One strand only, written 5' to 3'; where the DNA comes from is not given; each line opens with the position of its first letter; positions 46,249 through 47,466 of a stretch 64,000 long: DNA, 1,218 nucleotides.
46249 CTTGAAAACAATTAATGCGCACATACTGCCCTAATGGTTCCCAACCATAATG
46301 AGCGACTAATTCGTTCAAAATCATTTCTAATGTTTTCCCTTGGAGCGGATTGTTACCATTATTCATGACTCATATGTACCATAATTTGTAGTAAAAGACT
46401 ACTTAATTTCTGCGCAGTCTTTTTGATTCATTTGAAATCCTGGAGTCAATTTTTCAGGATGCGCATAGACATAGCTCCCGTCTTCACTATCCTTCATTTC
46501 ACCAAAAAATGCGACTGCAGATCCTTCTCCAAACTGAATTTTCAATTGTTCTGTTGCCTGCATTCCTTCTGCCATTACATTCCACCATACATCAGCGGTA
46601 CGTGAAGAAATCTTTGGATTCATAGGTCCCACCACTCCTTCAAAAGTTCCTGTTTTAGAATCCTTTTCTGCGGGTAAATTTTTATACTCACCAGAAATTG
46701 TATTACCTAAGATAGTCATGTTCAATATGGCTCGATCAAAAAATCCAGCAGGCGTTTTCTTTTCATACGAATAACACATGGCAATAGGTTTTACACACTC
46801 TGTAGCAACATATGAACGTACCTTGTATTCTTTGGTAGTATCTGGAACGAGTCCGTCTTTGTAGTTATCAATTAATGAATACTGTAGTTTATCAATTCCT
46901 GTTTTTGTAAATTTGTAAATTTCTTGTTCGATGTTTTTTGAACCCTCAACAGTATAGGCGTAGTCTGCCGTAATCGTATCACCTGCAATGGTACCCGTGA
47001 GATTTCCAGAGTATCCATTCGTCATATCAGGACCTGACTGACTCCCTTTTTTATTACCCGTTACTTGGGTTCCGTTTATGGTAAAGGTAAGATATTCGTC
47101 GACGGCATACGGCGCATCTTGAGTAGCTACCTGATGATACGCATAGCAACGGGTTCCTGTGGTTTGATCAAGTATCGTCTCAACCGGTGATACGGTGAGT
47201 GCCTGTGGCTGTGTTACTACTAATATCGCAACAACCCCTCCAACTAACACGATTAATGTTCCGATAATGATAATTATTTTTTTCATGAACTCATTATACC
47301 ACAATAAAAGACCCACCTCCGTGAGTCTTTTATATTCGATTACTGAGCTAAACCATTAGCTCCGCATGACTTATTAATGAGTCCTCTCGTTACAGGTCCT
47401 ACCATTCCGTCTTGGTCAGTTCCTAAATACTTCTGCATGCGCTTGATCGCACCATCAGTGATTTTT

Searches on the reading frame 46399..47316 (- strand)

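Call 31: search_protein_families(library=pfam, proteins=[window:46399-47316:-], max_evalue=0.01)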
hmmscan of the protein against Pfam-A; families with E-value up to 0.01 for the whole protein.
window:46399-47316:- (305 aa): 0 families

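Call 87: search_protein_families(library=ncbifam, proteins=[window:46399-47316:-], max_evalue=1)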
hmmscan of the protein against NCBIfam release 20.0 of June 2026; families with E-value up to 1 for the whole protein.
window:46399-47316:- (305 aa): 1 family
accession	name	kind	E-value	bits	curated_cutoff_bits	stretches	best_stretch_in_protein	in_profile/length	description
NF011058.0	PRK14489.1-3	exception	0.12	10.8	820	1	80-157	56-133/382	molybdenum cofactor guanylyltransferase MobA, DUF3305 domain-containing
